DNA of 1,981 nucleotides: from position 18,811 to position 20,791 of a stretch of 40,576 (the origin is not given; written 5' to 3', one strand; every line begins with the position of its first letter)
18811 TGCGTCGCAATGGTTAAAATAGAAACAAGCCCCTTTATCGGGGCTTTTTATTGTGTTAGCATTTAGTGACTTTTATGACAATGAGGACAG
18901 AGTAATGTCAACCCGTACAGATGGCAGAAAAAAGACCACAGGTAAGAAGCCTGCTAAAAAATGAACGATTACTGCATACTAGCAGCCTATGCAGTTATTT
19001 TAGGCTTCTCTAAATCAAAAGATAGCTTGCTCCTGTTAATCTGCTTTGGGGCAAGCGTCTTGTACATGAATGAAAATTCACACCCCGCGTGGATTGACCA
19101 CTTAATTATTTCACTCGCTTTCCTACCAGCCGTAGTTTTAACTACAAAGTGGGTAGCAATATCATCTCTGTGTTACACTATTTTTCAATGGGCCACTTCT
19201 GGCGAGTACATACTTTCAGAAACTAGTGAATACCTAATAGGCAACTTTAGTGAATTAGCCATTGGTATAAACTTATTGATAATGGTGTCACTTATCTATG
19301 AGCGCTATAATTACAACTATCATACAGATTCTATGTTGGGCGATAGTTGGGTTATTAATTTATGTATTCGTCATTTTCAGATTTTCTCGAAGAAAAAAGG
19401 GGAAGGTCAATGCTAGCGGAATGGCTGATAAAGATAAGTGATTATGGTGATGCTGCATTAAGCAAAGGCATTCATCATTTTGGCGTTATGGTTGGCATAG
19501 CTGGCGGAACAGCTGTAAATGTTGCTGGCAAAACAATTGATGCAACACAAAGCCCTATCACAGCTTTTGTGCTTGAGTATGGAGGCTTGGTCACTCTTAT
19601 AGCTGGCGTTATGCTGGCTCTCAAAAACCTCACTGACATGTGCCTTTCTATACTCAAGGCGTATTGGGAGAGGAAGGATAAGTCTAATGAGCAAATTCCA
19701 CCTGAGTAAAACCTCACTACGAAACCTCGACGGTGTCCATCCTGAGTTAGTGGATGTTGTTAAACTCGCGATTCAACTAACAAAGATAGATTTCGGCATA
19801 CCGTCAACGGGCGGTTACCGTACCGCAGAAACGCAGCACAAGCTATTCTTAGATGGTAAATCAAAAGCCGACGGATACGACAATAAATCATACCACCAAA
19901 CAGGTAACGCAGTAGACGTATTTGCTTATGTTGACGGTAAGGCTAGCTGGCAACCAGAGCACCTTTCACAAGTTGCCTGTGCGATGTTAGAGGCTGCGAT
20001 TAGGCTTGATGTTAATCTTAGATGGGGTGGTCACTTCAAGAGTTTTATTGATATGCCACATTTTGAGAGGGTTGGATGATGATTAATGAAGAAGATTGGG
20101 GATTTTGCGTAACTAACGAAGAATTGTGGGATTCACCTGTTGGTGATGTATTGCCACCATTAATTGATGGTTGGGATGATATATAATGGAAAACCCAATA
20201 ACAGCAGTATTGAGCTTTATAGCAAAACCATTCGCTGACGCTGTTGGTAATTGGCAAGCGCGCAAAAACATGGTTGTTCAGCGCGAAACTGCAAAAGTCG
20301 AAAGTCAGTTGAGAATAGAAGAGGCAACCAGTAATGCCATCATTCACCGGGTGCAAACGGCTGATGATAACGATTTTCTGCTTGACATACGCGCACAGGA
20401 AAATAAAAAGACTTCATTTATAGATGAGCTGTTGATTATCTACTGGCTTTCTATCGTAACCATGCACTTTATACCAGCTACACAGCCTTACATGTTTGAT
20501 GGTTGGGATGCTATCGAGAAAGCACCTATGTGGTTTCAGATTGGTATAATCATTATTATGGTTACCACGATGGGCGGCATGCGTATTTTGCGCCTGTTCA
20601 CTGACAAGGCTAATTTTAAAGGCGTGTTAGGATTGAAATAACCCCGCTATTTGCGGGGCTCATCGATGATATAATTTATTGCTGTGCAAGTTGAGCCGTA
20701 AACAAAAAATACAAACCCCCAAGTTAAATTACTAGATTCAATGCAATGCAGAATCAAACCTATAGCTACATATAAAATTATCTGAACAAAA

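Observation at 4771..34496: Conserved roughly 21-bp element TTAAC-N6-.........(R) recurring at intergenic junctions throughout the genome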

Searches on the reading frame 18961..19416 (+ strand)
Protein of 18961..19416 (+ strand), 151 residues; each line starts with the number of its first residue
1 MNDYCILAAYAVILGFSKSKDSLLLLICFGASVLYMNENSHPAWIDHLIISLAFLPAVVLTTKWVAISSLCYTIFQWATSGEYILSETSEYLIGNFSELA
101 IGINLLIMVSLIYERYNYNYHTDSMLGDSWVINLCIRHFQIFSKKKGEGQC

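Call 49: search_protein_families(library=phrogs, proteins=[window:18961-19416:+], max_evalue=0.001)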
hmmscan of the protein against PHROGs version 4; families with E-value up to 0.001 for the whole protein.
window:18961-19416:+ (151 aa): 0 families

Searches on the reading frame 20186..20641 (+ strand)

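Call 49: search_protein_families(library=phrogs, proteins=[window:20186-20641:+], max_evalue=0.001)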
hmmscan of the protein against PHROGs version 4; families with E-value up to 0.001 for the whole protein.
window:20186-20641:+ (151 aa): 1 family
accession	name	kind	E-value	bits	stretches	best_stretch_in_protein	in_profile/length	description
phrog_2524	-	unknown function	2.8e-14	54.1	1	9-139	5-126/142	-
